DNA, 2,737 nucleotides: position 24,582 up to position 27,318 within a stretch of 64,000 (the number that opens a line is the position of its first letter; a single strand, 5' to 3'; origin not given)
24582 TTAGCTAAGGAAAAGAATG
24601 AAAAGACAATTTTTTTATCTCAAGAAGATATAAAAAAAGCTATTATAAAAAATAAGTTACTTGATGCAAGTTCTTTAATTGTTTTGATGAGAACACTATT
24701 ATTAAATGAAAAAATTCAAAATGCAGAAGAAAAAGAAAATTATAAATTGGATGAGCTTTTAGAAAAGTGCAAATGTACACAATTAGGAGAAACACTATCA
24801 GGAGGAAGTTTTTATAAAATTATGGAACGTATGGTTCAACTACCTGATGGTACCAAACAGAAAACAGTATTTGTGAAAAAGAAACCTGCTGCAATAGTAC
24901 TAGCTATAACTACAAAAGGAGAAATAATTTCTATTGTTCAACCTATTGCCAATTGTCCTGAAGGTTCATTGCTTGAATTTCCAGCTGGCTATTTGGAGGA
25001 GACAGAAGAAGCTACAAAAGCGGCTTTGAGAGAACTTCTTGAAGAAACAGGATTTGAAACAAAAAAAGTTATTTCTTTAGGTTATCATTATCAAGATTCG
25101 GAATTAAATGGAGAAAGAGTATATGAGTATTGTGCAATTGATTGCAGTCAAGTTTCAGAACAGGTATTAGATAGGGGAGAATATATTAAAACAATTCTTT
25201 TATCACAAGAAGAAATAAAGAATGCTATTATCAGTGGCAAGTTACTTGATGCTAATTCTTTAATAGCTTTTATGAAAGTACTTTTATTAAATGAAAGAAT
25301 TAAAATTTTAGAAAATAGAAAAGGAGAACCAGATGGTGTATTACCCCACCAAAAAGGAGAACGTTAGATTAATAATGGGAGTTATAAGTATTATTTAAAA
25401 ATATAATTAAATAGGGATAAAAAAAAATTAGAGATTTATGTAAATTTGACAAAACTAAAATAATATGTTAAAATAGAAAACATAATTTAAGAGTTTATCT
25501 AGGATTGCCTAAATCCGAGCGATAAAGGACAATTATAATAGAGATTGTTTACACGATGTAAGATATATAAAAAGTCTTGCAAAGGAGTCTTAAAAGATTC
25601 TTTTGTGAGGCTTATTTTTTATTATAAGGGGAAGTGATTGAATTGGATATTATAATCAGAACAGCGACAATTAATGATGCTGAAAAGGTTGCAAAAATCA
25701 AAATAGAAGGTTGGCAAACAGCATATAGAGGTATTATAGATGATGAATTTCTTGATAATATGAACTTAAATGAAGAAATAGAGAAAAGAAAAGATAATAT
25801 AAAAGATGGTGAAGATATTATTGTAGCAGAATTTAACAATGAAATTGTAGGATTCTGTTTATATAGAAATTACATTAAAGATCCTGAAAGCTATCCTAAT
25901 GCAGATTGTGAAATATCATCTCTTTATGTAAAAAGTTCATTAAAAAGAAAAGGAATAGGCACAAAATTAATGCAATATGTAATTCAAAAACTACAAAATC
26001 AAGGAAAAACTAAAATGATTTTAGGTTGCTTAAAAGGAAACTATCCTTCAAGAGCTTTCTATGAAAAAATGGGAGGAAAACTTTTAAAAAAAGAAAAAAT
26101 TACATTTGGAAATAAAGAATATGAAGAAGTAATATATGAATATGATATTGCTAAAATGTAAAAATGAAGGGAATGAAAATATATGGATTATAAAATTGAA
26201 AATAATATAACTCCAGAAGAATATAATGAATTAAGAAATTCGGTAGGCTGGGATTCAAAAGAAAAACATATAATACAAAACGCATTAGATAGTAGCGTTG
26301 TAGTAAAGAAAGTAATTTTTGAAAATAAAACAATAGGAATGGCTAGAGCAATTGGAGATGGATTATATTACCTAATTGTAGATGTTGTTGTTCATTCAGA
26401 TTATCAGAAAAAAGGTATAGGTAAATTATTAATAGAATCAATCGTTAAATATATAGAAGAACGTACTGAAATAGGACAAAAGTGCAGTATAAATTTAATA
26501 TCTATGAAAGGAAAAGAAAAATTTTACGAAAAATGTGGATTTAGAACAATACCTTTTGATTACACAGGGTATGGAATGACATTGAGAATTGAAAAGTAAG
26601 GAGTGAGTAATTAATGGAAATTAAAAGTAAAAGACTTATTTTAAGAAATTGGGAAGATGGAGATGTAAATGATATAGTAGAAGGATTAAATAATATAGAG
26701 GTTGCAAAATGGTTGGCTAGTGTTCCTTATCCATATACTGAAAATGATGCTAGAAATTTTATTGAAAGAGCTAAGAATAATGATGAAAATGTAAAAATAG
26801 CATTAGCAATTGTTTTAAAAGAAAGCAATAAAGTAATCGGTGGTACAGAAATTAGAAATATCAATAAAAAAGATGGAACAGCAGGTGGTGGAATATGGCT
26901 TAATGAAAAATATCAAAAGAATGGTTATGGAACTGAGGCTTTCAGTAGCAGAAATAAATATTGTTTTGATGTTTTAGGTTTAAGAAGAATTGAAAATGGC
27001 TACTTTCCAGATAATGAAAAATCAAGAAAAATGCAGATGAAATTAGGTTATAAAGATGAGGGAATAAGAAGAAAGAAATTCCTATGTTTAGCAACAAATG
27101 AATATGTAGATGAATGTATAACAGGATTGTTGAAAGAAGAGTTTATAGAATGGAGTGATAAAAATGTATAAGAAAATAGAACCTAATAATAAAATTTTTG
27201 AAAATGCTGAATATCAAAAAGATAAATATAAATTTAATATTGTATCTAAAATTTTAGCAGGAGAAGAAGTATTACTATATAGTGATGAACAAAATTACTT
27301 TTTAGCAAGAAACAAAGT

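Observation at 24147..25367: Tandem-Nudix protein in which one catalytic box is mutated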

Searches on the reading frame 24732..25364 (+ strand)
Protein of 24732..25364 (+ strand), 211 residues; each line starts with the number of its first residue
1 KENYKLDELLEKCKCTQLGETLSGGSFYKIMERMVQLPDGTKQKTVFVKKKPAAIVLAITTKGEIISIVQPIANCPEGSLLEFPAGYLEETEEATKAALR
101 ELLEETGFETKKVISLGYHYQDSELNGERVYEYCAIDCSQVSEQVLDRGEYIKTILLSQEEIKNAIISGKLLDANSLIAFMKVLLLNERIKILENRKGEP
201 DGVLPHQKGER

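Call 3: search_protein_families(library=pfam, proteins=[window:24732-25364:+], max_evalue=1)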
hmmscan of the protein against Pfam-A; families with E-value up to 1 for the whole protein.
window:24732-25364:+ (211 aa): 2 families
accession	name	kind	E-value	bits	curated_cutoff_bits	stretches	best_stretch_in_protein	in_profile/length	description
PF00293.34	NUDIX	-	2.4e-11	44.2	21.1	1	50-162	2-118/134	NUDIX domain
PF14815.12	NUDIX_4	-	0.026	14.7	35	1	78-137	24-81/113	NUDIX domain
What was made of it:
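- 24741..25364 (+): C-half (aa 199-406). Intact Nudix module. Pfam NUDIX E 2.4e-11 for the C-half fragment aa 196-406 on its own (call 3).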

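Call 4: search_protein_families(library=ncbifam, proteins=[window:24732-25364:+], max_evalue=1)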
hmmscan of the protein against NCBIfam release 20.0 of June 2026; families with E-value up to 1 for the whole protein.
window:24732-25364:+ (211 aa): 23 families
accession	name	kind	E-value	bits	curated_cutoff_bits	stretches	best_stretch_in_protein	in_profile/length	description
TIGR02705.1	nudix_YtkD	equivalog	1.8e-06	27.6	154.4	1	81-118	47-84/156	RNA deprotection pyrophosphohydrolase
NF008736.0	PRK11762.1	equivalog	1.8e-06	27.6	169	1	49-116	45-111/186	ADP compounds hydrolase NudE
NF008044.0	PRK10776.1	equivalog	4.6e-06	26.5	148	1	59-116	11-68/130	8-oxo-dGTP diphosphatase MutT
NF006530.0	PRK08999.1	equivalog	9.9e-06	24.8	245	1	59-124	13-81/315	Nudix family hydrolase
TIGR00052.1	TIGR00052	subfamily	2.6e-05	23.9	79.55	1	33-178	26-181/188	nudix-type nucleoside diphosphatase, YffH/AdpP family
TIGR00586.1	mutt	equivalog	3.6e-05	23.8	97.9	1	49-120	3-76/129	8-oxo-dGTP diphosphatase MutT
NF041652.1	Nud_hyd_Dein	equivalog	6.5e-05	23.2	200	1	46-118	9-82/152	Nudix hydrolase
NF001938.0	PRK00714.1-5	equivalog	0.00021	20.7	116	1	80-114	46-80/172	RNA pyrophosphohydrolase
NF007834.0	PRK10546.1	equivalog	0.00028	20.7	156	1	54-113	5-64/135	pyrimidine (deoxy)nucleoside triphosphate diphosphatase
NF008003.0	PRK10729.1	equivalog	0.0003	20.2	248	1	77-189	88-203/210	ADP-ribose diphosphatase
NF001936.0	PRK00714.1-3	equivalog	0.0017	18.2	118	1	81-115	37-71/155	RNA pyrophosphohydrolase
NF001937.0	PRK00714.1-4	equivalog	0.003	17.2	139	1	82-117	34-69/161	RNA pyrophosphohydrolase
NF001934.0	PRK00714.1-1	equivalog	0.01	15.3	241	1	82-114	34-66/176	RNA pyrophosphohydrolase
NF003785.0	PRK05379.1-1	equivalog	0.014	14.6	418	1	56-109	206-258/347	bifunctional nicotinamide-nucleotide adenylyltransferase/Nudix hydroxylase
NF006961.0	PRK09438.1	equivalog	0.021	14.3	103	1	85-111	38-64/151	dihydroneopterin triphosphate diphosphatase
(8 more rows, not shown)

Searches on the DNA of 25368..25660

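Call 61: search_rna_families(source=window, start=25368, end=25660, threshold=evalue, max_evalue=5)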
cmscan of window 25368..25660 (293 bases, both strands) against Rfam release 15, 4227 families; matches with E-value up to 5: 3.
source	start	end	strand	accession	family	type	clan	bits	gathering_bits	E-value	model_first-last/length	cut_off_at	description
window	25567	25615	+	RF00697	mir-186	Gene; miRNA;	-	23.4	70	0.026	1-82/82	no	mir-186 microRNA precursor family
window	25506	25619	-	RF02579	tsr26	Gene; sRNA;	-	17.6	141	3.3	1-122/122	no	S. aureus tsr26 small RNA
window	25488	25629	-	RF01402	STnc150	Gene; sRNA;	-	11.6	60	2.7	1-267/267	no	STnc150 Hfq binding RNA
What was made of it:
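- Tried and rejected: Only chance-level hits appeared in the GNAT leader (call 61).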

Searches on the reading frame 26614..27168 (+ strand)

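Call 62: search_protein_families(library=ncbifam, proteins=[window:26614-27168:+], max_evalue=0.00001)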
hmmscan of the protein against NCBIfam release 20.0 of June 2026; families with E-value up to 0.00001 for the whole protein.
window:26614-27168:+ (185 aa): 3 families
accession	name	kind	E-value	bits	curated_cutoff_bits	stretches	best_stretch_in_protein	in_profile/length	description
NF008072.0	PRK10809.1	equivalog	1e-07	31.9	190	1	64-178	78-191/194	ribosomal protein S5-alanine N-acetyltransferase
TIGR03585.1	PseH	equivalog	6.9e-07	29.5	93.1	1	19-155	12-142/156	UDP-4-amino-4,6-dideoxy-N-acetyl-beta-L-altrosamine N-acetyltransferase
NF011709.0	PRK15130.1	equivalog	6.3e-06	26.1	218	1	37-158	29-152/186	spermidine N1-acetyltransferase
